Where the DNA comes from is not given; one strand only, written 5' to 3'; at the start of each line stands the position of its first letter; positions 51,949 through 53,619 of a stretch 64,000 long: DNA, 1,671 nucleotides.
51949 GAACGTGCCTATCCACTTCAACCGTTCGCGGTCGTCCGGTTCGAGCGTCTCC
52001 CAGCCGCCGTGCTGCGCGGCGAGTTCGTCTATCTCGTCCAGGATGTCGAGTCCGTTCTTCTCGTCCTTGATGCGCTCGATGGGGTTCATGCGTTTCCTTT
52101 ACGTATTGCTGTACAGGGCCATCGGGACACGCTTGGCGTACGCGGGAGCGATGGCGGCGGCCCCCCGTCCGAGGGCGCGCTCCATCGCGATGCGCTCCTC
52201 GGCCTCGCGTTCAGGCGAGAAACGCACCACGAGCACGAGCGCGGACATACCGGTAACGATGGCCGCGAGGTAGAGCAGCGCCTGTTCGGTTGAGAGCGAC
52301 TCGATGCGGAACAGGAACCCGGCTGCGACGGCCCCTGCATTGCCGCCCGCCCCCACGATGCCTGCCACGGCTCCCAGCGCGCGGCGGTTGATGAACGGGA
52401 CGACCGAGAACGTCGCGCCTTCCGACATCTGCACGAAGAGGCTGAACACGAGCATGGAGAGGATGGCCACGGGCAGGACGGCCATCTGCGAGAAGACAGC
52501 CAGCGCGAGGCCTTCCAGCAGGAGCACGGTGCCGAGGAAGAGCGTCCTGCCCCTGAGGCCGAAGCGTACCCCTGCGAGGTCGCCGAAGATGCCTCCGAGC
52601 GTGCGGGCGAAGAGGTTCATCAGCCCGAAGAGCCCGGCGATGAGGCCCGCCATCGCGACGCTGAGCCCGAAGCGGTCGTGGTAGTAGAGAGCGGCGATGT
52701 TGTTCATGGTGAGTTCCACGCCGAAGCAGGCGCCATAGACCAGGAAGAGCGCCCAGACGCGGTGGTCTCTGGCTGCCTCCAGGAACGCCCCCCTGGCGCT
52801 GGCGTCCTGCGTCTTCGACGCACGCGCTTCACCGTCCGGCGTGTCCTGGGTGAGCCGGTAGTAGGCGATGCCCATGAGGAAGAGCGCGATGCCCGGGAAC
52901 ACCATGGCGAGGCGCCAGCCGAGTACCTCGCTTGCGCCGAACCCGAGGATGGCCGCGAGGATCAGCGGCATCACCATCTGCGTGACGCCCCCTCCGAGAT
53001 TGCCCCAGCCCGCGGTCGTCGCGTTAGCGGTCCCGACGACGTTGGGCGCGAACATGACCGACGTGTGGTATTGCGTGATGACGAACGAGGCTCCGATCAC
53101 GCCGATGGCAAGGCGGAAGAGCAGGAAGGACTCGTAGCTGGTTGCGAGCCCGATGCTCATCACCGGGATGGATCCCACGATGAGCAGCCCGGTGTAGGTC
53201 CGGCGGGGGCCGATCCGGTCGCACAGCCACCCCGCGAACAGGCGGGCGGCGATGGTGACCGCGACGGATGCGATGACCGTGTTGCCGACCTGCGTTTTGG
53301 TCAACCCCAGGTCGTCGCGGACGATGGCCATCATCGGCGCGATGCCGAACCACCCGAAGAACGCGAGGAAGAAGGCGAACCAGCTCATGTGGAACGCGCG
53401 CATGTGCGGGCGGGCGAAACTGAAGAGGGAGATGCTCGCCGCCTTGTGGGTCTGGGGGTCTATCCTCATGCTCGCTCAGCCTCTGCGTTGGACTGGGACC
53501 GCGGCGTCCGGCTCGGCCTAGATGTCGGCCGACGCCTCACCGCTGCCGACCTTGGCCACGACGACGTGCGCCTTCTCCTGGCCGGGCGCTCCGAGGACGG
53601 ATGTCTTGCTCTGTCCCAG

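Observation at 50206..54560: Nitrate-assimilation operon with a sulfite-oxidase-fold Moco protein where a nitrate reductase is expected, framed by two PII-like genes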

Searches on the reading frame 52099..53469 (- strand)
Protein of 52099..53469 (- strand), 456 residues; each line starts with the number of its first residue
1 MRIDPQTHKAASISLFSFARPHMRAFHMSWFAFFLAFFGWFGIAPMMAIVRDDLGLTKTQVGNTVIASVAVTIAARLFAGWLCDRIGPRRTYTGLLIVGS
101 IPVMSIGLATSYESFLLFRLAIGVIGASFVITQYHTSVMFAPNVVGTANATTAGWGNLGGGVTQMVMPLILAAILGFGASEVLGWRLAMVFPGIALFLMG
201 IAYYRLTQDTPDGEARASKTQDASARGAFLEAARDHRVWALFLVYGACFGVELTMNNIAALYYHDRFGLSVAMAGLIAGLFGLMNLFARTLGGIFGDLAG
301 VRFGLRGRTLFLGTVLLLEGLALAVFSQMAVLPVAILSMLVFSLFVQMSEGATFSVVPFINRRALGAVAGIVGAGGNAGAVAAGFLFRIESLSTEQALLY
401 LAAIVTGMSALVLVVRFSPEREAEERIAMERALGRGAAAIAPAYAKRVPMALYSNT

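Call 3: search_protein_families(library=pfam, proteins=[window:52099-53469:-], max_evalue=0.01)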
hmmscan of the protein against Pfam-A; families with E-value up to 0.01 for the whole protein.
window:52099-53469:- (456 aa): 1 family
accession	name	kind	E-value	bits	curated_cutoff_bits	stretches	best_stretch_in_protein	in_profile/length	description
PF07690.21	MFS_1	-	2.2e-31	109.5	33.4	1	30-383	2-346/347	Major Facilitator Superfamily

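Call 4: search_protein_families(library=ncbifam, proteins=[window:52099-53469:-], max_evalue=0.01)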
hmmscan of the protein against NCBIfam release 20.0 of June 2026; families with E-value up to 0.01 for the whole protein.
window:52099-53469:- (456 aa): 10 families
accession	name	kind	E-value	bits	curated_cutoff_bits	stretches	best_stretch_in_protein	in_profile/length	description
TIGR00886.1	2A0108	subfamily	1.5e-91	307.3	311.7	1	24-380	1-368/368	NarK family nitrate/nitrite MFS transporter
TIGR00893.1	2A0114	subfamily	7.1e-18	64.7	395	1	47-392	19-372/399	D-galactonate transporter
TIGR00881.1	2A0104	subfamily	3.2e-09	36.3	407.75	2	46-213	17-177/379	phosphoglycerate transporter protein PgtP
TIGR00891.1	2A0112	subfamily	8.7e-08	31.6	552.9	1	20-125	8-113/405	sialate:H+ symport family MFS transporter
NF049980.1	SfMCT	equivalog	1.2e-07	30.8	320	1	25-129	214-316/378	L-lactate MFS transporter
TIGR00710.1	efflux_Bcr_CflA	subfamily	5.7e-07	29.3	200.9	1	44-374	25-338/385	Bcr/CflA family efflux MFS transporter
TIGR00895.1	2A0115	subfamily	2.9e-06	26.4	418.55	1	18-167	244-394/398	aromatic acid/H+ symport family MFS transporter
NF052357.1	GlucTporGlcPStph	equivalog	0.00026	20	750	1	335-425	337-429/445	glucose transporter GlcP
TIGR02332.1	HpaX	equivalog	0.00041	19.6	615.4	1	33-218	17-200/412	4-hydroxyphenylacetate permease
NF003477.0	PRK05122.1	subfamily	0.0034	16.1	374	1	40-132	34-133/404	MFS transporter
